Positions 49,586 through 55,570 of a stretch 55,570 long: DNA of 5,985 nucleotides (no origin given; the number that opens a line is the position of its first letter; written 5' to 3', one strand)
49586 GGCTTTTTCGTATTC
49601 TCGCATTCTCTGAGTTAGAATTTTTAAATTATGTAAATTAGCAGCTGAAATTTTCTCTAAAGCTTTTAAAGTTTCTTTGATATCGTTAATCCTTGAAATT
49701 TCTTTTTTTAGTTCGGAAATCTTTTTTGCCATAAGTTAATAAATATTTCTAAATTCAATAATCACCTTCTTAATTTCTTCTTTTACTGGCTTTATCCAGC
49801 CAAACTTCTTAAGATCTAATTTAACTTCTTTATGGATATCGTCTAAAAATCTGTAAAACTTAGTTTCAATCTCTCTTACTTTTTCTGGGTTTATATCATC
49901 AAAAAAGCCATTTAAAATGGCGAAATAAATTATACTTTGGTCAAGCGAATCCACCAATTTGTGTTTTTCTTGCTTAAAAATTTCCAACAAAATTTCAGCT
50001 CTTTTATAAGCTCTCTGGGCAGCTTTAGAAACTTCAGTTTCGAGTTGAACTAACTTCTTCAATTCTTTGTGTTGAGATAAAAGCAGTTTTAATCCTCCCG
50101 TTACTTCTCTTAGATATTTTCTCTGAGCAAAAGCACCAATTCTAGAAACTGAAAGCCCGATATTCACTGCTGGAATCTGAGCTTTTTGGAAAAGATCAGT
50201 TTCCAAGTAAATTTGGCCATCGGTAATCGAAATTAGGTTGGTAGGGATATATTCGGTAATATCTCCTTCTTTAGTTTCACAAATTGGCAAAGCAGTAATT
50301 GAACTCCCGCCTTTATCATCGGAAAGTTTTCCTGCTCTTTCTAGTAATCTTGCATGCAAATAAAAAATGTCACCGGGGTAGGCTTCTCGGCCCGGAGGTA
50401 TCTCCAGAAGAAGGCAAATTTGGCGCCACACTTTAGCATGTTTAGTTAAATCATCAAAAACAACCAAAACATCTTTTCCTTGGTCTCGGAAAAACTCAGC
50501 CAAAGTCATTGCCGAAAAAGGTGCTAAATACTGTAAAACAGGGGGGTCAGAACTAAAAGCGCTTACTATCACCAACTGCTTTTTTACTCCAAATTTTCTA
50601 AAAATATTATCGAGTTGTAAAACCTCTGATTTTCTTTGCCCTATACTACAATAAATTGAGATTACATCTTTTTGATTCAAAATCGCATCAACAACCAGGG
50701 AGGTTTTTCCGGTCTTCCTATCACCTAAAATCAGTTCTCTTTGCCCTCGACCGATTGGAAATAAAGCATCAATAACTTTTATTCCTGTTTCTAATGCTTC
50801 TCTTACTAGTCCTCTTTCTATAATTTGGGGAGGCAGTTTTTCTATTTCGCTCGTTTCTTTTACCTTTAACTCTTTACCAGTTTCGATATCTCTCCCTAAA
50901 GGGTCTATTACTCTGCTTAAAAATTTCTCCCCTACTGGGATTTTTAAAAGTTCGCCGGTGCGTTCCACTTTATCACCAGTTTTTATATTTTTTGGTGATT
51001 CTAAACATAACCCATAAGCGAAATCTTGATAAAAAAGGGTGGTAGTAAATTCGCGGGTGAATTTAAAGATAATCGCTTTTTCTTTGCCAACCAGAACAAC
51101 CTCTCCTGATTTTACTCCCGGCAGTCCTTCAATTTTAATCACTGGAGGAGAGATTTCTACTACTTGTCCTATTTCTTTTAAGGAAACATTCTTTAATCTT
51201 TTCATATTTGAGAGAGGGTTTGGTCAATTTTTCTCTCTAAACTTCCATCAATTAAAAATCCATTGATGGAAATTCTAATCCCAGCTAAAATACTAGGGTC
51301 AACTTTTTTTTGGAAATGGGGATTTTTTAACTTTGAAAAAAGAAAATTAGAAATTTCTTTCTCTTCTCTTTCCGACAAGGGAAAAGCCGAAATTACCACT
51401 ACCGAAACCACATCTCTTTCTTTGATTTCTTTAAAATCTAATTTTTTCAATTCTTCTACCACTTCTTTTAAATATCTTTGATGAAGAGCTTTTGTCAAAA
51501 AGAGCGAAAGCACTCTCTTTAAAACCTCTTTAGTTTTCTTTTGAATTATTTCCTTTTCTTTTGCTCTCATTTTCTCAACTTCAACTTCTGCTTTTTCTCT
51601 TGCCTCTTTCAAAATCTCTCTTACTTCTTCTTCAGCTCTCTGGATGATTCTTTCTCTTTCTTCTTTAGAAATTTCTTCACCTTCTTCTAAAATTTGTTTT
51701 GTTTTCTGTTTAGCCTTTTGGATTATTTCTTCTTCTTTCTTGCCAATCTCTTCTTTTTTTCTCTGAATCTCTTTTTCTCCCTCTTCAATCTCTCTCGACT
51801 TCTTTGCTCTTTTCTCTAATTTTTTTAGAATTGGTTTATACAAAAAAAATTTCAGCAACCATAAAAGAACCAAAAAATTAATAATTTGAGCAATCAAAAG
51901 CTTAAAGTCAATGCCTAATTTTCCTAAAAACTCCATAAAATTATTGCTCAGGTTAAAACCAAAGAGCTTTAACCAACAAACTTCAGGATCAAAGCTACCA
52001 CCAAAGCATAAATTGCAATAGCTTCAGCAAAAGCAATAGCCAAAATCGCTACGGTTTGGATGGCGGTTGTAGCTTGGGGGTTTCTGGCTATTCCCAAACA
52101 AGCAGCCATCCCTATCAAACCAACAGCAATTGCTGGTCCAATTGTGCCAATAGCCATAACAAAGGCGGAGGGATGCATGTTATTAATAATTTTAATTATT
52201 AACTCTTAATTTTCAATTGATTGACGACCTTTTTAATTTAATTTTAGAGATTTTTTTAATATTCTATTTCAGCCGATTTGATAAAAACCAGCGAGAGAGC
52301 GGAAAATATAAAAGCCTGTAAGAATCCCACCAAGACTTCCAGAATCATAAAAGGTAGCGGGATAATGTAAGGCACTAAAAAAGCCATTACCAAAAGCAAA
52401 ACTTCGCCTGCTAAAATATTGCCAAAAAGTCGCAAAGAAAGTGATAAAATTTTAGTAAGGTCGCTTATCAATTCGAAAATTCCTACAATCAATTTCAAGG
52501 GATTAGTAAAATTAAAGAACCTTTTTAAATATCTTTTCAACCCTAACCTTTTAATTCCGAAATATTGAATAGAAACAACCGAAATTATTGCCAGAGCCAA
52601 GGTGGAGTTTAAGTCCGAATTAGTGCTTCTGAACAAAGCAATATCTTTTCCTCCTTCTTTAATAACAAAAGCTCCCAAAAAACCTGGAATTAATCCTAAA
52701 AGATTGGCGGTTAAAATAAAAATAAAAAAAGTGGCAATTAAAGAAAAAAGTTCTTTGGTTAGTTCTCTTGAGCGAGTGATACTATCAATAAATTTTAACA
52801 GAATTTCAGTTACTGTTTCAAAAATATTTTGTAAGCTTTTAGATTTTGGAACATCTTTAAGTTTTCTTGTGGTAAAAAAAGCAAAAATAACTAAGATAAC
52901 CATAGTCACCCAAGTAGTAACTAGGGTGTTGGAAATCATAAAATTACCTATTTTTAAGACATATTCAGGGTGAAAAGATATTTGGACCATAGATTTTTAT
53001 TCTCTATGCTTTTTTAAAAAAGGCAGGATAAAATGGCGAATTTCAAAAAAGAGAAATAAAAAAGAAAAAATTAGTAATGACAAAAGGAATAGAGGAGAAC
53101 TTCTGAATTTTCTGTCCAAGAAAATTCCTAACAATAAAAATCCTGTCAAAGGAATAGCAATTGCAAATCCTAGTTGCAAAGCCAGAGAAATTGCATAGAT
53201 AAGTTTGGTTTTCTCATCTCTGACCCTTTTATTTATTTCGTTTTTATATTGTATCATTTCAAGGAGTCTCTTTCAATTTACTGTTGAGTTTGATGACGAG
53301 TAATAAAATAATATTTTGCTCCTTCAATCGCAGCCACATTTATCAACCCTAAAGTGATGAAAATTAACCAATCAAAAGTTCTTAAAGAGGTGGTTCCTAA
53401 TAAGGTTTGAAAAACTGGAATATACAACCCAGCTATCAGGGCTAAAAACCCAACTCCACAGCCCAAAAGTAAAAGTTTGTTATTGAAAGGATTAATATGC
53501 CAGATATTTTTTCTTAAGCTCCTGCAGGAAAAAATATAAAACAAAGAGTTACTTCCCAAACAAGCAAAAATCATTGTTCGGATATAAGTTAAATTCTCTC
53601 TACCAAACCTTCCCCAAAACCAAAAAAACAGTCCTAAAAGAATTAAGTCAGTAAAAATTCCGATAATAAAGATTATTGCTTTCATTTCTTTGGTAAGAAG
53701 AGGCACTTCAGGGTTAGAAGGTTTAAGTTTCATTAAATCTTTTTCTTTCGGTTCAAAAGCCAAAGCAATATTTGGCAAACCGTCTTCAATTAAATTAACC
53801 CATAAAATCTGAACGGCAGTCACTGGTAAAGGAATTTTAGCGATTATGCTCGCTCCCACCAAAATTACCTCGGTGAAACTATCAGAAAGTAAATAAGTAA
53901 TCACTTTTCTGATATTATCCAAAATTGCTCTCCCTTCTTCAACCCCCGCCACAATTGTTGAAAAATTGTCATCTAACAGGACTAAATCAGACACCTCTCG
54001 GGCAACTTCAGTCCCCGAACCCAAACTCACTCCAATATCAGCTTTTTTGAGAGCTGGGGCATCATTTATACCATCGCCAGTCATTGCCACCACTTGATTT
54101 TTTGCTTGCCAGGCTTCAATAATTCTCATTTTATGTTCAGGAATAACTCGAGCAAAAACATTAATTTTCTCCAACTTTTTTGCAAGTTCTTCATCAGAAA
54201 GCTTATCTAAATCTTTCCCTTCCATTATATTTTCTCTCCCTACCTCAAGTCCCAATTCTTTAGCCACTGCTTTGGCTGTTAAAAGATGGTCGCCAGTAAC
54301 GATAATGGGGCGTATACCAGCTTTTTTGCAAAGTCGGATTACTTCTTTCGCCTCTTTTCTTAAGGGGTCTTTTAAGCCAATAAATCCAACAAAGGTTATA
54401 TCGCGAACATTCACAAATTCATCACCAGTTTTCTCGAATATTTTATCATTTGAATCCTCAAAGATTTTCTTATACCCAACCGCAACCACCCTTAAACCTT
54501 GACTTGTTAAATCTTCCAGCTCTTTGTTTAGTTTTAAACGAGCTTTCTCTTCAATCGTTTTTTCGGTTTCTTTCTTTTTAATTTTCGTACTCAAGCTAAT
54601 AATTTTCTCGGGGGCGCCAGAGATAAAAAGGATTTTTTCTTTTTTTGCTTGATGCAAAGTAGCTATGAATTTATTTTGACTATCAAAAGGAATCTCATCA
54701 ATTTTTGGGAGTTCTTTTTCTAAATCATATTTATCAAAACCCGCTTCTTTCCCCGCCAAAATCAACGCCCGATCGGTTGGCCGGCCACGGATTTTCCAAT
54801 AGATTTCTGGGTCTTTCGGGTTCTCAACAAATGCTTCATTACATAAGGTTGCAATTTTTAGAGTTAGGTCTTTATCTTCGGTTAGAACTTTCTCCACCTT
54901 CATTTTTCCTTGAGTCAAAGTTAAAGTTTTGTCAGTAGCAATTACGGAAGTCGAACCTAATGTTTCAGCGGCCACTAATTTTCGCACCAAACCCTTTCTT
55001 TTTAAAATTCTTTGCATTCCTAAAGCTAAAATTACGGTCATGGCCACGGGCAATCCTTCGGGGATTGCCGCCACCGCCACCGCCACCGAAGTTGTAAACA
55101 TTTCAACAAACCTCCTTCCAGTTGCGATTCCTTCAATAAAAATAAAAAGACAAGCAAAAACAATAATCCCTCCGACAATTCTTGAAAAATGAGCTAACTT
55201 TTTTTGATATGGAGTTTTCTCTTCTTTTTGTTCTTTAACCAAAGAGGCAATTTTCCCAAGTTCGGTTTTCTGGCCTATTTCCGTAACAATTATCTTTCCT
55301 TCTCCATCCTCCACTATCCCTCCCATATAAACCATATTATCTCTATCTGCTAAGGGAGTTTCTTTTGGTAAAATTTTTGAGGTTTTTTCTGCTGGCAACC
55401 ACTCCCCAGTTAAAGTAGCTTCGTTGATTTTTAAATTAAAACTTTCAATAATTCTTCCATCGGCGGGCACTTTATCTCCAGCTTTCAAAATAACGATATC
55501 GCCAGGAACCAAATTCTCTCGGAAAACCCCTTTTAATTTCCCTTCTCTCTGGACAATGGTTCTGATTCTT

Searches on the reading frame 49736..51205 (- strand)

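Call 98: search_protein_families(library=pfam, proteins=[window:49736-51205:-], max_evalue=0.00001)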
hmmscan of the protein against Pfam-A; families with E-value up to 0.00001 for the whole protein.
window:49736-51205:- (489 aa): 2 families
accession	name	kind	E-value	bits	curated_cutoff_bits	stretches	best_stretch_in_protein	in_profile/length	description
PF00006.31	ATP-synt_ab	-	2.6e-76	256.4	29.5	1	141-354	1-213/213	ATP synthase alpha/beta family, nucleotide-binding domain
PF00306.32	ATP-synt_ab_C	-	1.3e-18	68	27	1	361-484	1-125/126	ATP synthase alpha/beta chain, C terminal domain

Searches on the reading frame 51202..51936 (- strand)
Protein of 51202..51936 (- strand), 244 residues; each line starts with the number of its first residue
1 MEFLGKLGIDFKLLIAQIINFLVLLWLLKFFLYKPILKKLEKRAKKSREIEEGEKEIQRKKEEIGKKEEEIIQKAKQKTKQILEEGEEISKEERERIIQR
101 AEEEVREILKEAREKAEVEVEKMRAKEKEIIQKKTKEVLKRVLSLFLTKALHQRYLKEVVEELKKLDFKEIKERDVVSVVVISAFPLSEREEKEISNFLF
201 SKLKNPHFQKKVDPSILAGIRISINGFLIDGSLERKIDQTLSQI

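Call 98: search_protein_families(library=pfam, proteins=[window:51202-51936:-], max_evalue=0.00001)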
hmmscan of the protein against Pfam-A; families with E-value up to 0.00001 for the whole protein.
window:51202-51936:- (244 aa): 2 families
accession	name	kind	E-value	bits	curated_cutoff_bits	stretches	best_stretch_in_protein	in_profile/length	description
PF00213.23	OSCP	-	1.1e-14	55.3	22.3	1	128-240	58-168/172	ATP synthase delta (OSCP) subunit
PF00430.23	ATP-synt_B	-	4e-10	40.3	28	1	14-127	2-113/132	ATP synthase B/B' CF(0)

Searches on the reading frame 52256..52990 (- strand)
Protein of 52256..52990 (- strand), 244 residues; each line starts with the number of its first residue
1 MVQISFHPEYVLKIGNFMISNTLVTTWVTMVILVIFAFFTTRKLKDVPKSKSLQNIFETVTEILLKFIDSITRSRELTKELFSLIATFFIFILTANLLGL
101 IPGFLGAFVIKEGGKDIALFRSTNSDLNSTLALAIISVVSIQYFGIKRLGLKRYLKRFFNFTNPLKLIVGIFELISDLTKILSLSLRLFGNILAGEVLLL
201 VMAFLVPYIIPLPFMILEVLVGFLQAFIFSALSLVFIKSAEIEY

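Call 98: search_protein_families(library=pfam, proteins=[window:52256-52990:-], max_evalue=0.00001)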
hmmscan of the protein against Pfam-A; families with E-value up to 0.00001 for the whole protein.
window:52256-52990:- (244 aa): 1 family
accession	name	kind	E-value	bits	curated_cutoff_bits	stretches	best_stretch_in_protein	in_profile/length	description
PF00119.25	ATP-synt_A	-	6.9e-45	154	33.9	1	24-238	2-217/217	ATP synthase A chain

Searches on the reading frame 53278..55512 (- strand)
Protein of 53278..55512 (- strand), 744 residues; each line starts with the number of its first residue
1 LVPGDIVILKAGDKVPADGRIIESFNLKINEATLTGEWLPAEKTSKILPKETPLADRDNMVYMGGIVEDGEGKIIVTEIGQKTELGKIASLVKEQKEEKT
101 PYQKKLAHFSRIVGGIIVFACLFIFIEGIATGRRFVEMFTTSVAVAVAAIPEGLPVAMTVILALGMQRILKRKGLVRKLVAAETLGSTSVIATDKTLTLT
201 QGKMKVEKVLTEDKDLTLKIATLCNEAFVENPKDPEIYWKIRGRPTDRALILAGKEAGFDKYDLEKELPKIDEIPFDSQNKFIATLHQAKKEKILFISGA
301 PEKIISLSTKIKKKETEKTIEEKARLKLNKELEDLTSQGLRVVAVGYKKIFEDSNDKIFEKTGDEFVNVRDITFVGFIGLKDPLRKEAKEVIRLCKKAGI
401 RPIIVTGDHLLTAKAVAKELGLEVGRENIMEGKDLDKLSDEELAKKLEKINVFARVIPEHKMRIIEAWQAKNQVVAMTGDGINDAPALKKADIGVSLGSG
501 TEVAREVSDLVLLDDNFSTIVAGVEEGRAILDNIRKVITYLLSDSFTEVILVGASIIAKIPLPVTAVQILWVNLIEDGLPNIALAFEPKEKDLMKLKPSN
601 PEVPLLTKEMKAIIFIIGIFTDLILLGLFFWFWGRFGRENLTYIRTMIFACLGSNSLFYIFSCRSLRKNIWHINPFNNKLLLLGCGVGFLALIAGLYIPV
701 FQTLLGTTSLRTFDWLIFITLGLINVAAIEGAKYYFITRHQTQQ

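Call 98: search_protein_families(library=pfam, proteins=[window:53278-55512:-], max_evalue=0.00001)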
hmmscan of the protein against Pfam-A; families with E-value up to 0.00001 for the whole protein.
window:53278-55512:- (744 aa): 6 families
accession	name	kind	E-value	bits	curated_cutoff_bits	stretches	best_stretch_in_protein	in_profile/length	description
PF00122.25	E1-E2_ATPase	-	4e-48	163.8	28.1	1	1-171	23-180/181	E1-E2 ATPase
PF00689.26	Cation_ATPase_C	-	2.1e-43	148.6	27.3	1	561-734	1-174/175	Cation transporting ATPase, C-terminus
PF00702.32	Hydrolase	-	6.8e-19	69.5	26.4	1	191-492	4-191/191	haloacid dehalogenase-like hydrolase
PF13246.12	Cation_ATPase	-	1.7e-16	60.5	21.7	1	222-311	1-91/91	Cation transport ATPase (P-type)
PF12710.13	HAD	-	1.9e-06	28.9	27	1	320-489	34-189/189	haloacid dehalogenase-like hydrolase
PF08282.18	Hydrolase_3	-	9.9e-06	25.9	20.9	0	464-516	195-247/255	haloacid dehalogenase-like hydrolase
